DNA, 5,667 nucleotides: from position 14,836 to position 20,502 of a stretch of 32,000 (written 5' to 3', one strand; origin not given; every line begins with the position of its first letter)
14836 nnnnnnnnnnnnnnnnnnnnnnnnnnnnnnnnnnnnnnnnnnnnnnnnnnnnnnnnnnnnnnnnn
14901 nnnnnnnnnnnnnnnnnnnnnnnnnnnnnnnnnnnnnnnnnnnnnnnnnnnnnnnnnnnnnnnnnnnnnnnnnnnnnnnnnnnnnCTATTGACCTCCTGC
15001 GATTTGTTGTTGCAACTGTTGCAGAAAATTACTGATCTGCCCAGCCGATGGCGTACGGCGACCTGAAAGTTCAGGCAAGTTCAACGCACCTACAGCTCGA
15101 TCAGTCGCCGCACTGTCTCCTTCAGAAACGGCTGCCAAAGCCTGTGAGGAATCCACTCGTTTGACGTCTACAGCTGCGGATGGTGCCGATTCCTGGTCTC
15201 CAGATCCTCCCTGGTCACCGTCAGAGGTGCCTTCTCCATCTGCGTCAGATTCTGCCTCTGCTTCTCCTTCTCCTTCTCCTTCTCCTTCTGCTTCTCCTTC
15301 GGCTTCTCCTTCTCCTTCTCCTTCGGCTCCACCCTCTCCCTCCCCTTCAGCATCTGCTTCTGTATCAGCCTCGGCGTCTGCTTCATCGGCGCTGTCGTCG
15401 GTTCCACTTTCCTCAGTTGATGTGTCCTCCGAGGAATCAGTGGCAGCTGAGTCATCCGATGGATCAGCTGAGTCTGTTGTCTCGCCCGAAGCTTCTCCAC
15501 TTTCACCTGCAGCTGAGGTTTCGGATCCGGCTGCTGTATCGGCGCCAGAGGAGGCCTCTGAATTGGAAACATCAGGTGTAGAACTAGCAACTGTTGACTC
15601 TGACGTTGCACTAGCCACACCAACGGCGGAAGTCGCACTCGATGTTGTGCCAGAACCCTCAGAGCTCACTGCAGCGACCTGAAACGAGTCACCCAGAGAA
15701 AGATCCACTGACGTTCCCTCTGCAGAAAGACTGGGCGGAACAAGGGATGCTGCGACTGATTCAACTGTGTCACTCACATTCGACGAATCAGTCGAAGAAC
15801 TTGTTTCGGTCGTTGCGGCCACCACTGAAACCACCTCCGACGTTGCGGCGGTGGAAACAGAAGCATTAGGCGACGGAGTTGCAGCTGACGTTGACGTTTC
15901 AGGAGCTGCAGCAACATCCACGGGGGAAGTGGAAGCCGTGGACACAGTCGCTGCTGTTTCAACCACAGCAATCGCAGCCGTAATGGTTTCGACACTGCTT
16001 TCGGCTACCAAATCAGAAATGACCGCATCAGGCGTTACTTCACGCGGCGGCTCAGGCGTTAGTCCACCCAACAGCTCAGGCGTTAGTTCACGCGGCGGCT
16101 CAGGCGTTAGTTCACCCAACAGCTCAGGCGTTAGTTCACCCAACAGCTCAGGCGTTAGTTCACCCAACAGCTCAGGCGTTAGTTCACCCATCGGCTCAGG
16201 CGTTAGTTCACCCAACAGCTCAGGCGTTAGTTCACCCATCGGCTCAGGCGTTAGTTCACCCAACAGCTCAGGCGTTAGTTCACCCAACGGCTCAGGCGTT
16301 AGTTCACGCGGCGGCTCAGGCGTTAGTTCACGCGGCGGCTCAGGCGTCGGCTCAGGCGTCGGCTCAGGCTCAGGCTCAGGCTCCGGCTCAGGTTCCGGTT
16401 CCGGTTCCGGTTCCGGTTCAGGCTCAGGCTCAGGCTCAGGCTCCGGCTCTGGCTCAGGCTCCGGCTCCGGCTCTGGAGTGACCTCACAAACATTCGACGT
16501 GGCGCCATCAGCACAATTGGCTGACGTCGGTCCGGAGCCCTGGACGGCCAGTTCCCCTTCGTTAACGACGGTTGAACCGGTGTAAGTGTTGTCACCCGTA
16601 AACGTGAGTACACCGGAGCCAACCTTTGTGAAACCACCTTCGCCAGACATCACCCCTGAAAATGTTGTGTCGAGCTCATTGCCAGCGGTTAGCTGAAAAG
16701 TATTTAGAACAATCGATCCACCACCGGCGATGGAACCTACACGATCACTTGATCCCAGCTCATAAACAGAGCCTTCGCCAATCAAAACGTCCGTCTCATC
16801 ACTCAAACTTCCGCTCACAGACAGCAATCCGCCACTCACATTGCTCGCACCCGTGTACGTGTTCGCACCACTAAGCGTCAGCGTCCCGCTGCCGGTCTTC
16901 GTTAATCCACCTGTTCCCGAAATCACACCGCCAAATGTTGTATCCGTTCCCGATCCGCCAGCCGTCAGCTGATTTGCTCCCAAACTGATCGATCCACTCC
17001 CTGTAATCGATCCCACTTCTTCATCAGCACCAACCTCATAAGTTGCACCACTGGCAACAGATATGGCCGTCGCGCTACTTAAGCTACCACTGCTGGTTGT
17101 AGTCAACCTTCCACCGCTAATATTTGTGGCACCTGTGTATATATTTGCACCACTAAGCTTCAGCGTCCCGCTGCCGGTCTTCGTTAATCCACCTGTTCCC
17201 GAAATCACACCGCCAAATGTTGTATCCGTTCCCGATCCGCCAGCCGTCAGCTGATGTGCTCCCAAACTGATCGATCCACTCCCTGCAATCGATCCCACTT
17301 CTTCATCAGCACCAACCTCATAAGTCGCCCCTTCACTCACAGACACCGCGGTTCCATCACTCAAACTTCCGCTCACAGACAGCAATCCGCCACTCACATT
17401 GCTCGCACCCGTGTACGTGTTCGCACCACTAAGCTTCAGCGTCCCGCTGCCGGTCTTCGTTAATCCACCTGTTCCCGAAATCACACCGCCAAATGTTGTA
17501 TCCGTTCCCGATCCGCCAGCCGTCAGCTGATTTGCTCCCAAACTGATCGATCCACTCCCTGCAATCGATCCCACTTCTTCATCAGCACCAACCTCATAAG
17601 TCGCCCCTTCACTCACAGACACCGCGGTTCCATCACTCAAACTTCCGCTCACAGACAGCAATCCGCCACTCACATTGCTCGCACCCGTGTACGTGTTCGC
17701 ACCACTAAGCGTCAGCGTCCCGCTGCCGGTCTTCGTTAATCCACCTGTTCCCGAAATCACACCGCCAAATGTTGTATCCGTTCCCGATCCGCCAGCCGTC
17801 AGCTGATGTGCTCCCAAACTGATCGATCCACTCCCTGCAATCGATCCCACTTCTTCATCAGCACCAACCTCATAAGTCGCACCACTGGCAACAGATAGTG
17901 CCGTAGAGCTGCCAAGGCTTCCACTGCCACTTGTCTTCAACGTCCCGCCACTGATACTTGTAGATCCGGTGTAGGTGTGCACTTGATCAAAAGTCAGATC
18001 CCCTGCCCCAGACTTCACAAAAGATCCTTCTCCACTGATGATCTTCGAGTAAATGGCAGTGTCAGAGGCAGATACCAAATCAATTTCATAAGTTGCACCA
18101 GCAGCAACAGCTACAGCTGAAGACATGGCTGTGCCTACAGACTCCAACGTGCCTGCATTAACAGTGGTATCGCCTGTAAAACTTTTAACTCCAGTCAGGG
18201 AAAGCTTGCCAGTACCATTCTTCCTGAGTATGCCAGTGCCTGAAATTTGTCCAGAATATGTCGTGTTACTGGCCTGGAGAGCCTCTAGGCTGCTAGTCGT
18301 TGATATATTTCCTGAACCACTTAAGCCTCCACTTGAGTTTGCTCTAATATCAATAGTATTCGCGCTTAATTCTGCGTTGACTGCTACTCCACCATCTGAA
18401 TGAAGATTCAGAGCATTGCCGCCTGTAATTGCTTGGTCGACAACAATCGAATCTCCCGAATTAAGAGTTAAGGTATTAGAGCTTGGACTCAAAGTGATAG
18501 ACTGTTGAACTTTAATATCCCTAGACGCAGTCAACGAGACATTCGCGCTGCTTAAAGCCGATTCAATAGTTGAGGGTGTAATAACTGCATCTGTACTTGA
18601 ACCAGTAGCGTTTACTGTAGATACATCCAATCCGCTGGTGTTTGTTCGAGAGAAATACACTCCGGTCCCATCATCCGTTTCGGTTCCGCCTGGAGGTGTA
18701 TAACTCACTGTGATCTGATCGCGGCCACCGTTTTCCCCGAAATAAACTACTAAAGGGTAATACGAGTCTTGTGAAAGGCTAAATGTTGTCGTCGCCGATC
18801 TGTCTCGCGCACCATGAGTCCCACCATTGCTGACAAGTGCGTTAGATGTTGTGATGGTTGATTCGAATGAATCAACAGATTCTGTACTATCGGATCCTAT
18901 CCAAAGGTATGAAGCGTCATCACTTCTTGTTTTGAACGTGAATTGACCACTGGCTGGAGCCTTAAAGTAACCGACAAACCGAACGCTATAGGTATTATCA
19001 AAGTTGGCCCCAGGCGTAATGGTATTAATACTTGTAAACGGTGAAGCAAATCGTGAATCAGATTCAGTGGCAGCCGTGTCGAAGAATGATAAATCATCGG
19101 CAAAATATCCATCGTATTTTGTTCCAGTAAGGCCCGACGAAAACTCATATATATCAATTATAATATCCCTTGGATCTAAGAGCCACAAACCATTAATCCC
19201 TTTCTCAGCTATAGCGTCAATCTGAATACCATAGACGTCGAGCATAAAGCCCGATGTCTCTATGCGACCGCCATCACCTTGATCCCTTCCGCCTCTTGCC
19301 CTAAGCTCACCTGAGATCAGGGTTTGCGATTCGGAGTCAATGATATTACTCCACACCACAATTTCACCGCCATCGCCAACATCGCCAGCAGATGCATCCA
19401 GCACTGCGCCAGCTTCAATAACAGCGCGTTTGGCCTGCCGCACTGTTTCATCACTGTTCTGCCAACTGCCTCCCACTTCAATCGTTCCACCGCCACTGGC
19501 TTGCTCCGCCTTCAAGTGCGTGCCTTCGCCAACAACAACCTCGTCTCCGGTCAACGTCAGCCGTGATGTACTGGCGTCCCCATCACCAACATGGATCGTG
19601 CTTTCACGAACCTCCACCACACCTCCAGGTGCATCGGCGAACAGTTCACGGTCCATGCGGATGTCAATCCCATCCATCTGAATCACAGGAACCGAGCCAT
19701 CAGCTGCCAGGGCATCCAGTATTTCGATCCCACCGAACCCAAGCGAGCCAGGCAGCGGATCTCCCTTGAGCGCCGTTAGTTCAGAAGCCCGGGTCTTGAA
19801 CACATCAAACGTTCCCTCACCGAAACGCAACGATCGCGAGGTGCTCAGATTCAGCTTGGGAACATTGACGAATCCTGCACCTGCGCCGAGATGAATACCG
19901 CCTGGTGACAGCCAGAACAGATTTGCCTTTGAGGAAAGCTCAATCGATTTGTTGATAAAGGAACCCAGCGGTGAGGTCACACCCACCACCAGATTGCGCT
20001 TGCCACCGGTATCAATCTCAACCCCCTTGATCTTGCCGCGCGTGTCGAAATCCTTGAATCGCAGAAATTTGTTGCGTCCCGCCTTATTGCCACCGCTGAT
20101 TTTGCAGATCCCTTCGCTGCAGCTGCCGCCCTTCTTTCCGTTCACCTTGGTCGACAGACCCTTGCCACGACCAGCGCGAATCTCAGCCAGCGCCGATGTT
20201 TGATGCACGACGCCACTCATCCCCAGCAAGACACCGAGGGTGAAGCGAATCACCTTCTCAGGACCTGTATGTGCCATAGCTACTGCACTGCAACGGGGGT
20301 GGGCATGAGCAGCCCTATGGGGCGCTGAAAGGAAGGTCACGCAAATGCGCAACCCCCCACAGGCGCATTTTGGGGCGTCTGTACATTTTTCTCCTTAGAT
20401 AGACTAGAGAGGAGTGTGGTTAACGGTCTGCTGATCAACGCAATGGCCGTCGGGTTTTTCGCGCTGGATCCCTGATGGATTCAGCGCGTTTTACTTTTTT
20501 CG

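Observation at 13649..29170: Candidate uncharacterised envelope system split into two blocks around ndk-speA: TpsB/TpsA/CHAT plus CHASE2-cyclase/DUF928/cNMP-gated MscS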

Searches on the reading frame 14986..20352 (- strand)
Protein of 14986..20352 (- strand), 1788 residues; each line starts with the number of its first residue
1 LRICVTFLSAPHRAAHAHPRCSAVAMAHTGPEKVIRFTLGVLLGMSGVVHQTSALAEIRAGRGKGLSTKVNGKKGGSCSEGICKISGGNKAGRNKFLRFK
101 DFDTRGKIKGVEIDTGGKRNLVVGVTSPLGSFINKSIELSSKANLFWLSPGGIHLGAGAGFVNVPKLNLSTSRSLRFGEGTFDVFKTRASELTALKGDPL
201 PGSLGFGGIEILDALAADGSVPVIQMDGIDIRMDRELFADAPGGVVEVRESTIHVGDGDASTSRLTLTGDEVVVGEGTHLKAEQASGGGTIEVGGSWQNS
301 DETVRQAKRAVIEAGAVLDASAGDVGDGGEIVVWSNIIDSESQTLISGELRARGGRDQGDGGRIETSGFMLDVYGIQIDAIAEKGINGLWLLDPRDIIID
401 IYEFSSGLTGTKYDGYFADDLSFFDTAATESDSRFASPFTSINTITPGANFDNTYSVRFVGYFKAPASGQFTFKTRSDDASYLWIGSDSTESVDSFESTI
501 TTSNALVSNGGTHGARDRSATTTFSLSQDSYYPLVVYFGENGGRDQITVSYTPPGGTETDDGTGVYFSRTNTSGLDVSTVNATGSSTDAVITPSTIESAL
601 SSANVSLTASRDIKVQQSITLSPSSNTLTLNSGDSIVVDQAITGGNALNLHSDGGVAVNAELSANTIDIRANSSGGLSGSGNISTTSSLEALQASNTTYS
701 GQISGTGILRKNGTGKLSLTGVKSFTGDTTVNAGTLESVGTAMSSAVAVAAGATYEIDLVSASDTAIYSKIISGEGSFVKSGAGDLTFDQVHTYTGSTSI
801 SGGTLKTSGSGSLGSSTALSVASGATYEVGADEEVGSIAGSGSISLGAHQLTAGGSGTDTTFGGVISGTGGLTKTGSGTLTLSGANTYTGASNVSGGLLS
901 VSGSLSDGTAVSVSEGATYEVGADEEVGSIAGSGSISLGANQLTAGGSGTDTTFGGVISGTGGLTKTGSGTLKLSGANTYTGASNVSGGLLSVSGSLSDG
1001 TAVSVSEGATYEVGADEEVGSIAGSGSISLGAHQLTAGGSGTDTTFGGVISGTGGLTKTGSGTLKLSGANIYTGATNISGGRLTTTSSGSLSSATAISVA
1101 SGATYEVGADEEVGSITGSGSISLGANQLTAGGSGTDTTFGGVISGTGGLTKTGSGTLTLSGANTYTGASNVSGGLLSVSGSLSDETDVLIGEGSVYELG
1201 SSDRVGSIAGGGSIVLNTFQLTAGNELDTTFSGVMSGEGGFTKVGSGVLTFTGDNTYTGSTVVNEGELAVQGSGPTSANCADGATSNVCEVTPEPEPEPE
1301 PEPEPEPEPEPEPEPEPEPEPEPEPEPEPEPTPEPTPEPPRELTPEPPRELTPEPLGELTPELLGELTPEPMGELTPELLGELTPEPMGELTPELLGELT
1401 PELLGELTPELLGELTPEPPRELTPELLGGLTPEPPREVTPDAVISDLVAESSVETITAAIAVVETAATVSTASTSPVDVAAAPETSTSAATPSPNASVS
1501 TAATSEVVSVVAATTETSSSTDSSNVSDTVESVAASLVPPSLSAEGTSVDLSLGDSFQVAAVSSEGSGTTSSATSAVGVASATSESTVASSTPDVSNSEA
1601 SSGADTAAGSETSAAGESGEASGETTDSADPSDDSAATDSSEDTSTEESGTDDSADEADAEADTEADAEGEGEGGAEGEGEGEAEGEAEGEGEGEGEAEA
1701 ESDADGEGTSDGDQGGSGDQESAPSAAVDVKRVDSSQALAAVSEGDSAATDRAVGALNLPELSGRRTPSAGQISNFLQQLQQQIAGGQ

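Call 3: search_protein_families(library=pfam, proteins=[window:14986-20352:-], max_evalue=0.01)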
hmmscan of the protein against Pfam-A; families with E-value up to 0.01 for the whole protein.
window:14986-20352:- (1788 aa): 4 families
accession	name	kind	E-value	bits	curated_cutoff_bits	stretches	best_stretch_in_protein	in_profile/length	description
PF12951.13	PATR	-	3.2e-56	187.4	27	7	1241-1270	1-30/30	Passenger-associated-transport-repeat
PF10528.15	GLEYA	-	6.9e-13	49.2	26.2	1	456-552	2-90/91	GLEYA domain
PF07691.17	PA14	-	1e-10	42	24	1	406-561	3-143/147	PA14 domain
PF05887.16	Trypan_PARP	-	8.4e-08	32.7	100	1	1280-1339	49-107/134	Procyclic acidic repetitive protein (PARP)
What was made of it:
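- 14986..20352 (-): Giant TpsA-like surface protein (ORF 1788 aa; likely start near 20277). Domains in order: divergent TPS domain, beta-helix, PA14/GLEYA, seven PATR repeats, PE and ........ repeats, an acidic Ser/Thr-rich tail, and a conserved 65-aa C-terminal tail. Pfam PATR x7, PA14 and GLEYA (call 3).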

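Call 67: search_protein_families(library=padloc, proteins=[window:14986-20352:-], max_evalue=0.01)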
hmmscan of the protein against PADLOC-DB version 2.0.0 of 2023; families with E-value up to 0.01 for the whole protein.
window:14986-20352:- (1788 aa): 1 family
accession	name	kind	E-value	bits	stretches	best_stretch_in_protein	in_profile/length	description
PDLC03131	Specificity_I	-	0.0011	16.4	1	1358-1417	155-214/439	Type I specificity subunit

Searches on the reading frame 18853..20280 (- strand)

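Call 70: search_protein_families(library=ncbifam, proteins=[window:18853-20280:-], max_evalue=0.01)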
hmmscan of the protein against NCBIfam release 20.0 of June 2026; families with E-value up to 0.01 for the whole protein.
window:18853-20280:- (476 aa): 1 family
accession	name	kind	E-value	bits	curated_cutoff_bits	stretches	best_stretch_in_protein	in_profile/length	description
TIGR01901.1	adhes_NPXG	domain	0.00011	22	29.1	1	93-149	22-77/79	filamentous hemagglutinin N-terminal domain-containing protein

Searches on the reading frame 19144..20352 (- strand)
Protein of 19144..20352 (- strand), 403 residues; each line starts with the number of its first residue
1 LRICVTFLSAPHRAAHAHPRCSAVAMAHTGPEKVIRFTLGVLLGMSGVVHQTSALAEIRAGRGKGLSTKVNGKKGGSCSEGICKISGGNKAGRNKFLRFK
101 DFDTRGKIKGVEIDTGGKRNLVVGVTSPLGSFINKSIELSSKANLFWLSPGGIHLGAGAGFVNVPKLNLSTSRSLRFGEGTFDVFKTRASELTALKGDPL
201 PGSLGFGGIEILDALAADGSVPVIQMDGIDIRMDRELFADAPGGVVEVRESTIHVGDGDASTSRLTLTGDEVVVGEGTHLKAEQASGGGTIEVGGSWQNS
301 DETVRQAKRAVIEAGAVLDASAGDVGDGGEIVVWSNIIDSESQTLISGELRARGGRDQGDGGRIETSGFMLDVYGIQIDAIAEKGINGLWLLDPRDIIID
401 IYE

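Call 8: search_protein_families(library=pfam, proteins=[window:19144-20352:-], max_evalue=10)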
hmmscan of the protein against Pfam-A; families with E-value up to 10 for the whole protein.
seq(403 aa): 1 family
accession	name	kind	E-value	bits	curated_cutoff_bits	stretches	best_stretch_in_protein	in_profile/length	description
PF05860.19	TPS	-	2.1e-06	28.3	33.5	1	81-182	21-126/252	TPS secretion domain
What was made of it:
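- On Two-partner secretion (type Vb): Pfam TPS 28.3 bits < 33.5, E 2e-6 (call 8).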
